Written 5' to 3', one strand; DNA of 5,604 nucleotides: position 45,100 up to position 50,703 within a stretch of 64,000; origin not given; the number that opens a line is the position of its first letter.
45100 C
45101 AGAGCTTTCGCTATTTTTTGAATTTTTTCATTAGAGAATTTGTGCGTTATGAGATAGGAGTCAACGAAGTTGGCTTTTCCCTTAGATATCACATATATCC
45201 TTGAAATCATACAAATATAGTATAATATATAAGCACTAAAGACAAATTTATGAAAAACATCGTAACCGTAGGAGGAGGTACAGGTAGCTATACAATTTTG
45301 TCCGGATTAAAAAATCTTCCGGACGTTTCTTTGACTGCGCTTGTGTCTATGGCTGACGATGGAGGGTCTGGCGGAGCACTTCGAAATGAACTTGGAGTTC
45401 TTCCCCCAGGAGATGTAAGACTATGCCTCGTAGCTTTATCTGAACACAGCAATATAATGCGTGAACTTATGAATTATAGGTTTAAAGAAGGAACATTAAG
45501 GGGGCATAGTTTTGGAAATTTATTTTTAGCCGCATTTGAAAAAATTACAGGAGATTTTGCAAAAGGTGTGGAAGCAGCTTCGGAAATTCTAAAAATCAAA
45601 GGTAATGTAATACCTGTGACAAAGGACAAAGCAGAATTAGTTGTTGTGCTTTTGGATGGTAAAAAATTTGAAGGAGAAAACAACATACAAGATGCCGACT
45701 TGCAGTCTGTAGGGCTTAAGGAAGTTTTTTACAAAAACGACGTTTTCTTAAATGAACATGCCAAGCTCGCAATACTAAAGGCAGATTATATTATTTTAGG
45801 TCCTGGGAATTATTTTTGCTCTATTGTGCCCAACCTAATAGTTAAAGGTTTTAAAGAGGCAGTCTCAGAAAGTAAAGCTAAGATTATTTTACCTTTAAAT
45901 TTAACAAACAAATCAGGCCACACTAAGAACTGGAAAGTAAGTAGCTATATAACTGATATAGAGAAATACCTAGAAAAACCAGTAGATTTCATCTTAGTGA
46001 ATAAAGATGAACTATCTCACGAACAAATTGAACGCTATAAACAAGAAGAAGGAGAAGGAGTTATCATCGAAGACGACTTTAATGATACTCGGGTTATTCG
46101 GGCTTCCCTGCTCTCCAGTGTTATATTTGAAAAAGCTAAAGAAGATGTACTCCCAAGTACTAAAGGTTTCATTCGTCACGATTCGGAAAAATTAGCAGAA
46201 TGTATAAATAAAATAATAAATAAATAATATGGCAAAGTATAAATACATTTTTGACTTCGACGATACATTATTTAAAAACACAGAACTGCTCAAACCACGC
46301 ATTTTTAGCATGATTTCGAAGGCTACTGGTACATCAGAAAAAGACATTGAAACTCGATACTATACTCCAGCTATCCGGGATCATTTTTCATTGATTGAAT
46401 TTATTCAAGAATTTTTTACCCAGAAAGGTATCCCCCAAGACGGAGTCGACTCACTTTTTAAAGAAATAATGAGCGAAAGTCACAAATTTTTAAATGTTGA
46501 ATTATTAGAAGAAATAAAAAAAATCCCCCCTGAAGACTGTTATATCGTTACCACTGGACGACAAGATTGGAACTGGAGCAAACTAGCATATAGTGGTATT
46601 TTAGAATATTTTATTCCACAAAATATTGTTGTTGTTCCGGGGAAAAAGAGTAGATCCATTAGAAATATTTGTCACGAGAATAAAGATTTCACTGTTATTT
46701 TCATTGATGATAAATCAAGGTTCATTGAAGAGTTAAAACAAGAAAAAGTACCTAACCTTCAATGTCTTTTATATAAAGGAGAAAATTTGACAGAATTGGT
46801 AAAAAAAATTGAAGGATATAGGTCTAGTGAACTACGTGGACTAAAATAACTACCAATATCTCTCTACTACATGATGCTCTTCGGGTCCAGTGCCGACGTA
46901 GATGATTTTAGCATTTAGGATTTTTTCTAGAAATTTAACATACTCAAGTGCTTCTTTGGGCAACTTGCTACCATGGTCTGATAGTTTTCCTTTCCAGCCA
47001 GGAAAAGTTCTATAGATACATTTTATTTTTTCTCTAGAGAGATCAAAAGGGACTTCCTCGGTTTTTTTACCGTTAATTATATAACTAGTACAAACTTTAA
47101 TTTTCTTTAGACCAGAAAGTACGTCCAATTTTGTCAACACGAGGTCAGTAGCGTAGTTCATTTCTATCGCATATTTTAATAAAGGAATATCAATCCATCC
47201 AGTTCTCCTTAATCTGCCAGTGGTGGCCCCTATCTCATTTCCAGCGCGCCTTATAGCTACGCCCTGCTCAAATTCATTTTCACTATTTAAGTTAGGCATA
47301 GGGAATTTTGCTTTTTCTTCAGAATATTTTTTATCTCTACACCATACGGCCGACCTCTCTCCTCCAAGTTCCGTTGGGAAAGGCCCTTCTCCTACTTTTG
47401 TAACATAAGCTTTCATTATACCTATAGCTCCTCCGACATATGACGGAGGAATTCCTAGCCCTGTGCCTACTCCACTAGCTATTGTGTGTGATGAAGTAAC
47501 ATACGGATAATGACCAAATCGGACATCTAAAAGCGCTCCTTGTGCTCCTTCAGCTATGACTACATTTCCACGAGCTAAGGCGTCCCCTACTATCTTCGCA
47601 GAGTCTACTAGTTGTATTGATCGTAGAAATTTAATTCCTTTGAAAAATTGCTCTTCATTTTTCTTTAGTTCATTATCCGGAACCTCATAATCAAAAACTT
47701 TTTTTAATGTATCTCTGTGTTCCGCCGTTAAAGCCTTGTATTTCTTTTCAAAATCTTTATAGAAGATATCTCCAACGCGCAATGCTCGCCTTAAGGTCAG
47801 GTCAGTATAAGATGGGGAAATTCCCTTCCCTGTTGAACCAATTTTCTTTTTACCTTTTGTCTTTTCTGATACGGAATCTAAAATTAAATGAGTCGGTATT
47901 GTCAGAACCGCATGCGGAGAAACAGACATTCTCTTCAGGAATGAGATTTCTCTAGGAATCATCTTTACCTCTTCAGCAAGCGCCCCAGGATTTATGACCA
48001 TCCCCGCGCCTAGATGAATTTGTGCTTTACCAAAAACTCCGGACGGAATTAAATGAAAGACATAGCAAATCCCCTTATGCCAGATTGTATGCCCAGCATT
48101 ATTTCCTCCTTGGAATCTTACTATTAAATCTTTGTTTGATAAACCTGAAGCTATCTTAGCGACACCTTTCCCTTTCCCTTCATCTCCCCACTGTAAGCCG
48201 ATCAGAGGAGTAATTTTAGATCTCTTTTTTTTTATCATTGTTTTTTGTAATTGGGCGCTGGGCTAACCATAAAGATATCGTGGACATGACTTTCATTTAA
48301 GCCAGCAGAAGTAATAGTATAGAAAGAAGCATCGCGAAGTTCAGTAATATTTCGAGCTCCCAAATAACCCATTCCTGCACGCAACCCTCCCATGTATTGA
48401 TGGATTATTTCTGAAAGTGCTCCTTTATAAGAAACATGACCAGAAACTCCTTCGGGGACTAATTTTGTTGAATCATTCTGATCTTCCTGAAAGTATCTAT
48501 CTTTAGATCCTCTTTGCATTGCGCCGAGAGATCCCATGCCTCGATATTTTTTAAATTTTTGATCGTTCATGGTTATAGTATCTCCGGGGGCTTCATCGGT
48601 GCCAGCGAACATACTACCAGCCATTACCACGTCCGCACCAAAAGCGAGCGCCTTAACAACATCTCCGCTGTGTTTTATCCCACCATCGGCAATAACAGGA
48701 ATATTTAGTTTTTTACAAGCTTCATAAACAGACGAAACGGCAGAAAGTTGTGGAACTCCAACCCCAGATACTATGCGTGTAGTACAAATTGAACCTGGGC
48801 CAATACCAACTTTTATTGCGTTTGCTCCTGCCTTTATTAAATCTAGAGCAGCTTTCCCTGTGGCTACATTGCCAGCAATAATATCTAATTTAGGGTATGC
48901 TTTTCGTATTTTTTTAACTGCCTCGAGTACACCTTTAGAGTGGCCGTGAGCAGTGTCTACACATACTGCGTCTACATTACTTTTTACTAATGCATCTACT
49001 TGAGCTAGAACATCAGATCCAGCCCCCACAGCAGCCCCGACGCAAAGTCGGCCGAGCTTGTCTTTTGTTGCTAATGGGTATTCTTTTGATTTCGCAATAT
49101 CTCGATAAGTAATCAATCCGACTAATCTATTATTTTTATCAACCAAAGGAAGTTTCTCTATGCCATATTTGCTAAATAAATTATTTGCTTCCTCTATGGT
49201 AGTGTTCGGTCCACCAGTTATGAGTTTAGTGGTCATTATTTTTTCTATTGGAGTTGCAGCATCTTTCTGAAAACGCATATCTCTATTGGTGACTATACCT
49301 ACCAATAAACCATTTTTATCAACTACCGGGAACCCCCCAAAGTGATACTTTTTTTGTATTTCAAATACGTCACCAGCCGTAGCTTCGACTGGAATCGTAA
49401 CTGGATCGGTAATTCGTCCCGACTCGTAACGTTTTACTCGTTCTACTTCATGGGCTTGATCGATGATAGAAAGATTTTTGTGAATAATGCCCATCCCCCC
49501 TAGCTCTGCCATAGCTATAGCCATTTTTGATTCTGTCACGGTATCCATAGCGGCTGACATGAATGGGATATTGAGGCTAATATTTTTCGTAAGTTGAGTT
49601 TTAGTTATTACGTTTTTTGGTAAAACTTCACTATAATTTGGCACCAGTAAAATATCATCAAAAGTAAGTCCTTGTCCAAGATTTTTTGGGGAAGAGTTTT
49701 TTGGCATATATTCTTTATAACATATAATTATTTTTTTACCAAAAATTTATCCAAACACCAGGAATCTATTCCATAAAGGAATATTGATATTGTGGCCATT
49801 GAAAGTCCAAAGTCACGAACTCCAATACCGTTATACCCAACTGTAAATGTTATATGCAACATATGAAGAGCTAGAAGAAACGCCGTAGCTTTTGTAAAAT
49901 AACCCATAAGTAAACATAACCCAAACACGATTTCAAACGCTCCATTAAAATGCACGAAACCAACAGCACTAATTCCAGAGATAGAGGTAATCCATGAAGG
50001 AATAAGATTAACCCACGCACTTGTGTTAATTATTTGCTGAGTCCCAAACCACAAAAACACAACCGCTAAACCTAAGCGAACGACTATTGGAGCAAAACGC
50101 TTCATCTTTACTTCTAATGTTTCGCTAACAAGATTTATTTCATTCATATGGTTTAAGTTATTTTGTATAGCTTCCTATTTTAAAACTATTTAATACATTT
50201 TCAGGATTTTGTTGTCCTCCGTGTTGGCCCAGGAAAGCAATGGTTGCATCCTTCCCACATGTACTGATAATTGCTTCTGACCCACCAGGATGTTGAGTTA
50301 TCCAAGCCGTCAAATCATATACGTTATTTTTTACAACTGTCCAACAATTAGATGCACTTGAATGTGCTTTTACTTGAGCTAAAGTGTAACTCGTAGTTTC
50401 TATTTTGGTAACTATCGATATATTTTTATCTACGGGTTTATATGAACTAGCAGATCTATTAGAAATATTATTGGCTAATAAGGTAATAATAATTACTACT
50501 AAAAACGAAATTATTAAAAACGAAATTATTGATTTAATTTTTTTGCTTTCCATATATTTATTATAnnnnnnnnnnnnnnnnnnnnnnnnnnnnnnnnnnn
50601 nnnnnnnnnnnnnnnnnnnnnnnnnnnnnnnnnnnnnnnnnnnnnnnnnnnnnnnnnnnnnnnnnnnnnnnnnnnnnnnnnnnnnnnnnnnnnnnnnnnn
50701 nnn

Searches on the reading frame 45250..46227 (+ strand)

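Call 85: search_protein_families(library=pfam, proteins=[window:45250-46227:+], max_evalue=0.001)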
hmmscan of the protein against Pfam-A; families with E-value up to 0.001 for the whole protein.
window:45250-46227:+ (325 aa): 1 family
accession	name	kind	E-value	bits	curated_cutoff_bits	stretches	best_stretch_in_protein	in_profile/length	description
PF01933.23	CofD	-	3.2e-80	269.9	30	1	4-275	1-274/290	2-phospho-L-lactate transferase CofD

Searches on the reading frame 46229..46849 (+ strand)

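Call 85: search_protein_families(library=pfam, proteins=[window:46229-46849:+], max_evalue=0.001)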
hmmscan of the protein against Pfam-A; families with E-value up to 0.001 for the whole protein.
window:46229-46849:+ (206 aa): 1 family
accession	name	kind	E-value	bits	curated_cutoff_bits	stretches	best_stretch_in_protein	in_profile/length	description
PF13419.12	HAD_2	-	0.00062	20.4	23.8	0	6-128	1-122/178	Haloacid dehalogenase-like hydrolase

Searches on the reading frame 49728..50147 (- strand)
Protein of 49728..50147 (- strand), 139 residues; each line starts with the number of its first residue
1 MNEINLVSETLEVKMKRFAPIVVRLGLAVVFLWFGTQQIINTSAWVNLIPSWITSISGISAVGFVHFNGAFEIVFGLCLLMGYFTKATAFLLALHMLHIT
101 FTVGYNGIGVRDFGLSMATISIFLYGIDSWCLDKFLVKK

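Call 3: search_protein_families(library=pfam, proteins=[window:49728-50147:-], max_evalue=0.1)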
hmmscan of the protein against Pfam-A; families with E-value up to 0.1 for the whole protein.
window:49728-50147:- (139 aa): 3 families
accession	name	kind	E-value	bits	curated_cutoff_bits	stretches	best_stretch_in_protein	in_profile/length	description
PF07681.17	DoxX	-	9.1e-10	39.5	23.6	1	21-103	3-83/85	DoxX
PF04173.18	DoxD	-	0.0017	18.7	22.7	1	64-139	67-147/167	TQO small subunit DoxD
PF07291.16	MauE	-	0.02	15.6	27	1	18-106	3-90/128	Methylamine utilisation protein MauE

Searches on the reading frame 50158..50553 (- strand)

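Call 3: search_protein_families(library=pfam, proteins=[window:50158-50553:-], max_evalue=0.1)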
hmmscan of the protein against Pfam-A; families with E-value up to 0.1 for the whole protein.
window:50158-50553:- (131 aa): 3 families
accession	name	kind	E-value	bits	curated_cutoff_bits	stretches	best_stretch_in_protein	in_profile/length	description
PF00173.33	Cyt-b5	-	7e-19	68.1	23.7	1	57-129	1-73/74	Cytochrome b5-like Heme/Steroid binding domain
PF01741.23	MscL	-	0.021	15.6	27.4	1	6-52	75-119/123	Large-conductance mechanosensitive channel, MscL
PF02674.22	Colicin_V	-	0.029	14.8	29.3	1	2-43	54-96/144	Colicin V production protein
